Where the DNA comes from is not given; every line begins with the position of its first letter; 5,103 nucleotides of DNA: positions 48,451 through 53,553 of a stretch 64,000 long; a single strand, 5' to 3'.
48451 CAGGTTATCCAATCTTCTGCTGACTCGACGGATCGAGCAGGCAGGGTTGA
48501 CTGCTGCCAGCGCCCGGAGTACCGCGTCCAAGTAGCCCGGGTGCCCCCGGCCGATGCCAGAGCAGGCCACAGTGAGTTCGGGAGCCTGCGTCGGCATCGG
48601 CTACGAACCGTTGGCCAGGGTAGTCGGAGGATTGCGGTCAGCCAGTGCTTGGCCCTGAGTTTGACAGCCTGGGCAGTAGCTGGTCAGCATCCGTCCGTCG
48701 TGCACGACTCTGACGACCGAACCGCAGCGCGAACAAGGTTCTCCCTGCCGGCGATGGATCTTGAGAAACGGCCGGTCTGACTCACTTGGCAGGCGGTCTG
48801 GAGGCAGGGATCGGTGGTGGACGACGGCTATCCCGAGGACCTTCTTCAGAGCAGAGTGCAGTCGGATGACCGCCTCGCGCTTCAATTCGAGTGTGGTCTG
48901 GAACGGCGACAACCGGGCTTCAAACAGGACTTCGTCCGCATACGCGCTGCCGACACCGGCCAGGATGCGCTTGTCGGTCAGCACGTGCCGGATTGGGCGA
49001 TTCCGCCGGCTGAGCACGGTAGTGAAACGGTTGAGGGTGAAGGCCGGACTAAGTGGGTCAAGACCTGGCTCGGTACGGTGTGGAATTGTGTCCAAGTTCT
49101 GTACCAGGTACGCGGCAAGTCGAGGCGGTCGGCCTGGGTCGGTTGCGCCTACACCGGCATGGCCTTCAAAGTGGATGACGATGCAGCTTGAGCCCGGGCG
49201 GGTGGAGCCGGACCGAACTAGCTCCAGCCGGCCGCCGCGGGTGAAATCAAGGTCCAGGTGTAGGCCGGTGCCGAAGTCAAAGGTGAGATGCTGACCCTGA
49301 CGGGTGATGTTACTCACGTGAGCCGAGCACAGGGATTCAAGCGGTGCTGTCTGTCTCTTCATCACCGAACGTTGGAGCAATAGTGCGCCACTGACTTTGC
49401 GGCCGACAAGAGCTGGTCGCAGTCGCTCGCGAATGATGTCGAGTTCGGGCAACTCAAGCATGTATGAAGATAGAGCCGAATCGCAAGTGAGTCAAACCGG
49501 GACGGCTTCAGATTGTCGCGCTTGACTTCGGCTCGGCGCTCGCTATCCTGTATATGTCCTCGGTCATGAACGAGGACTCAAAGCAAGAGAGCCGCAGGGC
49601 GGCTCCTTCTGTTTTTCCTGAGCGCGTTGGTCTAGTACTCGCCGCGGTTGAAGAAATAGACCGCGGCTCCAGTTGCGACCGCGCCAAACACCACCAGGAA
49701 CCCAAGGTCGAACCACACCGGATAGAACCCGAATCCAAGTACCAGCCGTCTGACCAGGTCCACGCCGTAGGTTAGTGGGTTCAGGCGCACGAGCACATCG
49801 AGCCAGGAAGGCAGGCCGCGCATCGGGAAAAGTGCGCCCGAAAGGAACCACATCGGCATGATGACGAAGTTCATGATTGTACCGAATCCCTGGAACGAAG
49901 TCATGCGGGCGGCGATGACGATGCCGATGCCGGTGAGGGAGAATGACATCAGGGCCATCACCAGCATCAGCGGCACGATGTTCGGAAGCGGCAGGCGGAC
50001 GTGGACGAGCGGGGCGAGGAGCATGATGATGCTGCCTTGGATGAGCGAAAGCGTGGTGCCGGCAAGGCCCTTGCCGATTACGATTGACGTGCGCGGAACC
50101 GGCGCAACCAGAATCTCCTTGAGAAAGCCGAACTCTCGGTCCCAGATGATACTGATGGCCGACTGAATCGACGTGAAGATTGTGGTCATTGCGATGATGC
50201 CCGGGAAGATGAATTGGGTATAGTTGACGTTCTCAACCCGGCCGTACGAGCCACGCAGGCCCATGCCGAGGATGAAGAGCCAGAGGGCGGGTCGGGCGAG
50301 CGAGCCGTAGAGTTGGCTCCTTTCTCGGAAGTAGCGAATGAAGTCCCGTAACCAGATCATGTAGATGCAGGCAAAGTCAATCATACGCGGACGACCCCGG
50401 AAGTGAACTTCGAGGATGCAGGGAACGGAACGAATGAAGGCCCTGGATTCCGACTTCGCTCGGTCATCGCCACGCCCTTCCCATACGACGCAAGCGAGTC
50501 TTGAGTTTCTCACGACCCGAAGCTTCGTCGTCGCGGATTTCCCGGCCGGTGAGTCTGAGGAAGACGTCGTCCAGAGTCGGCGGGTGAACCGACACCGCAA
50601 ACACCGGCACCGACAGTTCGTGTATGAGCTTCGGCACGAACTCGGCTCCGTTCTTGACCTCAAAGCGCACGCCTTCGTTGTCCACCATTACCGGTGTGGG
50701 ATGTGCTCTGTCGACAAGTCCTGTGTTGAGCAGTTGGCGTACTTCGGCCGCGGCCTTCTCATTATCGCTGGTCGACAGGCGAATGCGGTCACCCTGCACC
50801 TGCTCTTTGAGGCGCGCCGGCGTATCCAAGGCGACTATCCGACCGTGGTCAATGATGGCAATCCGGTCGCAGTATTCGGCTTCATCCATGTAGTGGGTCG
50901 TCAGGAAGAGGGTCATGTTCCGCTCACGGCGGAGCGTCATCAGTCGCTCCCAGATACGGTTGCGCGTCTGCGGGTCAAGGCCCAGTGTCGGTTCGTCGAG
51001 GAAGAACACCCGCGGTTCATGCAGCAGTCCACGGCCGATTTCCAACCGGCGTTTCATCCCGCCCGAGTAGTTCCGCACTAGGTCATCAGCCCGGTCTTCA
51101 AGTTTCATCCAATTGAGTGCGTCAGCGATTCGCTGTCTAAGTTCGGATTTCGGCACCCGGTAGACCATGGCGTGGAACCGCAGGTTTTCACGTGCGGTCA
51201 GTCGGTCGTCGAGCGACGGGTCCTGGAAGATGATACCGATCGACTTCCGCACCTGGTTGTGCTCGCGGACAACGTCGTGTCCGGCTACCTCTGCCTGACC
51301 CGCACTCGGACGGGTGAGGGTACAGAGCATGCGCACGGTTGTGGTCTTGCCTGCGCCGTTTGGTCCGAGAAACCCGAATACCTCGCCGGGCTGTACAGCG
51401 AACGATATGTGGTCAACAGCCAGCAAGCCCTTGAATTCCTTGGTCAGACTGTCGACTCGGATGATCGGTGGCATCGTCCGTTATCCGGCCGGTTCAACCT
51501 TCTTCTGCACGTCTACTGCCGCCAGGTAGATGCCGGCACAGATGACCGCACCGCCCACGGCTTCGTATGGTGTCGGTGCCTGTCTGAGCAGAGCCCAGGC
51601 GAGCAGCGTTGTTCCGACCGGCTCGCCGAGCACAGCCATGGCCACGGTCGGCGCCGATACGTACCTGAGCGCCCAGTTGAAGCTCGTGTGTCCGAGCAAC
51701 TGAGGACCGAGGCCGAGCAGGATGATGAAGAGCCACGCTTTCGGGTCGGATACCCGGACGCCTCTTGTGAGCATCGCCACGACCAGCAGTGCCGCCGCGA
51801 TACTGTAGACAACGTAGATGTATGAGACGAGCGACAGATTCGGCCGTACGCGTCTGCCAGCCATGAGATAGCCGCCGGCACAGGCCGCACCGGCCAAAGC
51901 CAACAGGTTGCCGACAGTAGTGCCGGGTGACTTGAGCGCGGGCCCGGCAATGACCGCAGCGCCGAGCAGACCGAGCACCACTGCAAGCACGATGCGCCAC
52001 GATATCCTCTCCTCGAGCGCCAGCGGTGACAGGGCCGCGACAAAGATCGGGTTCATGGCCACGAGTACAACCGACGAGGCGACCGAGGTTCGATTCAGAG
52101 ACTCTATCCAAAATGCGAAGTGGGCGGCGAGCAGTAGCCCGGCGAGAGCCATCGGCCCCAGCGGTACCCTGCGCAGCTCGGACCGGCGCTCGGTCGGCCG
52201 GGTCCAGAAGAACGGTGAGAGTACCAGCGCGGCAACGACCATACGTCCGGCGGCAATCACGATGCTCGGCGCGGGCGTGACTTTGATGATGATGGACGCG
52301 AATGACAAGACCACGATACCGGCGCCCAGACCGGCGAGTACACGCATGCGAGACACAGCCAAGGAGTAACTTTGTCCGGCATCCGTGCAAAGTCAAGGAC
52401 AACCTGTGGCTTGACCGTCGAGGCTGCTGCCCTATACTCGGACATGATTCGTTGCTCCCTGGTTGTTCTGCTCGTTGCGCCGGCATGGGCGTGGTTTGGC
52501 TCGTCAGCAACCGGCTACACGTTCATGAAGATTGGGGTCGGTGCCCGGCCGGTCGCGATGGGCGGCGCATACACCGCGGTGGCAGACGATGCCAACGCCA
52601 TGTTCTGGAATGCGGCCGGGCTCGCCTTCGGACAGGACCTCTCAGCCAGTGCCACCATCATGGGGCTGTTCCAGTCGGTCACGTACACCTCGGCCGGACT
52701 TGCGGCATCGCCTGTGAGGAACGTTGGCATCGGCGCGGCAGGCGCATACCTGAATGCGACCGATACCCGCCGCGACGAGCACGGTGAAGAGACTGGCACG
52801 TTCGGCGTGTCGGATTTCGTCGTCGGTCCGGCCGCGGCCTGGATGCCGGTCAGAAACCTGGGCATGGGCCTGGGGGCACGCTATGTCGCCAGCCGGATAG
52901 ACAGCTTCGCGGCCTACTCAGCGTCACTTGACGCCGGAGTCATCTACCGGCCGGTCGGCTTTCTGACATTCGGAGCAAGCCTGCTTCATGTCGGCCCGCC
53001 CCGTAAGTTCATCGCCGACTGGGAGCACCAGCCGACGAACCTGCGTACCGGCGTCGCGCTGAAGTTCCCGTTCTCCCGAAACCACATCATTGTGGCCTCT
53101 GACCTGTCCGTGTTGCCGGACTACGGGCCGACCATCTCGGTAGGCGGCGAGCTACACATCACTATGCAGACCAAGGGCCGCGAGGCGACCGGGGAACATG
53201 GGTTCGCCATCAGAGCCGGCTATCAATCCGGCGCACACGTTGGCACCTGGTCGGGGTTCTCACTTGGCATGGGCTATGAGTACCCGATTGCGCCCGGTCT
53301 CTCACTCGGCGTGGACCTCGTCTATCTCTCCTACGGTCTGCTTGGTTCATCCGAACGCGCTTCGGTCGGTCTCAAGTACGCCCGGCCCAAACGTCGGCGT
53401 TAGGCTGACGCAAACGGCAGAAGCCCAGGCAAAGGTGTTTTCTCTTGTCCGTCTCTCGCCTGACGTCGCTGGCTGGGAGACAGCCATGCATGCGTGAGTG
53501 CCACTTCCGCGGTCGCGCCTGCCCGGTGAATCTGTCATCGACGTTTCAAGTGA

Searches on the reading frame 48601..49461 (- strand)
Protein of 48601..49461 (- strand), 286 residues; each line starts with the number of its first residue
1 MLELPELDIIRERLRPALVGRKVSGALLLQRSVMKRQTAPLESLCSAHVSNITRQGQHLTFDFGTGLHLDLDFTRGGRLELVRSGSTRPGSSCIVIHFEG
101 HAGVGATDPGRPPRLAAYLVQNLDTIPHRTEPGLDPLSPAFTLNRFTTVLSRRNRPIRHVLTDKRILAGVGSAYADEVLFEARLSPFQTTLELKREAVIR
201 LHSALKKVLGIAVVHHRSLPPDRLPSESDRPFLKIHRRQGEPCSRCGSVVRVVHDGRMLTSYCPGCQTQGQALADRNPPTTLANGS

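Call 46: search_protein_families(library=pfam, proteins=[window:48601-49461:-], max_evalue=0.001)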
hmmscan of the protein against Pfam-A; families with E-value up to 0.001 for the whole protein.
window:48601-49461:- (286 aa): 2 families
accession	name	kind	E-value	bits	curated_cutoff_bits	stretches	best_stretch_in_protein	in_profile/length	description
PF06831.19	H2TH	-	5.9e-18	65.1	34.7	1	133-214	2-83/93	Formamidopyrimidine-DNA glycosylase H2TH domain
PF01149.29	Fapy_DNA_glyco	-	1.5e-09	38.9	25.5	1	1-109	1-111/117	Formamidopyrimidine-DNA glycosylase N-terminal domain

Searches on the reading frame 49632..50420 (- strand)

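Call 46: search_protein_families(library=pfam, proteins=[window:49632-50420:-], max_evalue=0.001)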
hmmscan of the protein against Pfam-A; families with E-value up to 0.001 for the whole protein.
window:49632-50420:- (262 aa): 2 families
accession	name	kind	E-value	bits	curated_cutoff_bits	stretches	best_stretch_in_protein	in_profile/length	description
PF01061.29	ABC2_membrane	-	2.1e-33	116.1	26.9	1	19-225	3-208/211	ABC-2 type transporter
PF12698.13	ABC2_membrane_3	-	1.3e-22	80.8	31.6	1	63-255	156-347/347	ABC-2 family transporter protein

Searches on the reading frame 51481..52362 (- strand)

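Call 6: search_protein_families(library=pfam, proteins=[window:51481-52362:-], max_evalue=0.01)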
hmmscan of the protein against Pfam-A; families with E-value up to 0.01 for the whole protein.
window:51481-52362:- (293 aa): 2 families
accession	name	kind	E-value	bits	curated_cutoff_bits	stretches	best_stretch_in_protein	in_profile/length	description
PF00892.27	EamA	-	3.7e-35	121.6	28.2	2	150-281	2-133/135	EamA-like transporter family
PF03151.22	TPT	-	0.00028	20.8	30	1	23-136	22-133/291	Triose-phosphate Transporter family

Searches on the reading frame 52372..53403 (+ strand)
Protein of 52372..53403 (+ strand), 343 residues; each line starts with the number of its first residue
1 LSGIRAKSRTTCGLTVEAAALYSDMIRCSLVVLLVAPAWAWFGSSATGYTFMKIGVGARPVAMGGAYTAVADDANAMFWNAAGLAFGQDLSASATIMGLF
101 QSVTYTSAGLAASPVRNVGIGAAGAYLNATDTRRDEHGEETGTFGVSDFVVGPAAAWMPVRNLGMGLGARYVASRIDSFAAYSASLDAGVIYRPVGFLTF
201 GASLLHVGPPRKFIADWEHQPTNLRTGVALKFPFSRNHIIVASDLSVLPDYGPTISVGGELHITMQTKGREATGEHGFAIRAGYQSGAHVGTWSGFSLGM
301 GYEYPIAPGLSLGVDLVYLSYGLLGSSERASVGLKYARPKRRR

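Call 6: search_protein_families(library=pfam, proteins=[window:52372-53403:+], max_evalue=0.01)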
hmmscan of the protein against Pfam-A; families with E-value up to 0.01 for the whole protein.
window:52372-53403:+ (343 aa): 1 family
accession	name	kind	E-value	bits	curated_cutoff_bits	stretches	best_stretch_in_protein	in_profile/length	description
PF03687.19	UPF0164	-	0.0034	16.7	21.4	0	49-85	41-77/325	Uncharacterised protein family (UPF0164)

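Call 7: search_protein_families(library=ncbifam, proteins=[window:52372-53403:+], max_evalue=0.01)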
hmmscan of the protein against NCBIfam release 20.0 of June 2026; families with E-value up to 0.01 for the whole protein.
window:52372-53403:+ (343 aa): 4 families
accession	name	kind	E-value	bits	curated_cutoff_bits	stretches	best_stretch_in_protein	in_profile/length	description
NF033709.1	PorV_fam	subfamily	9.7e-39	133.8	90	1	47-335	2-325/326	PorV/PorQ family protein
NF033711.1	T9SS_PorQ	equivalog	4.1e-20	72.1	220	1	31-193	10-172/335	type IX secretion system protein PorQ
NF033710.1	T9SS_OM_PorV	equivalog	3.8e-11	42.8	250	1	46-245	23-245/367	type IX secretion system outer membrane channel protein PorV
NF052325.1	PorVQ2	equivalog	2.6e-09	36.5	325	1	50-93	28-72/354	putative type IX sorting system protein PorV2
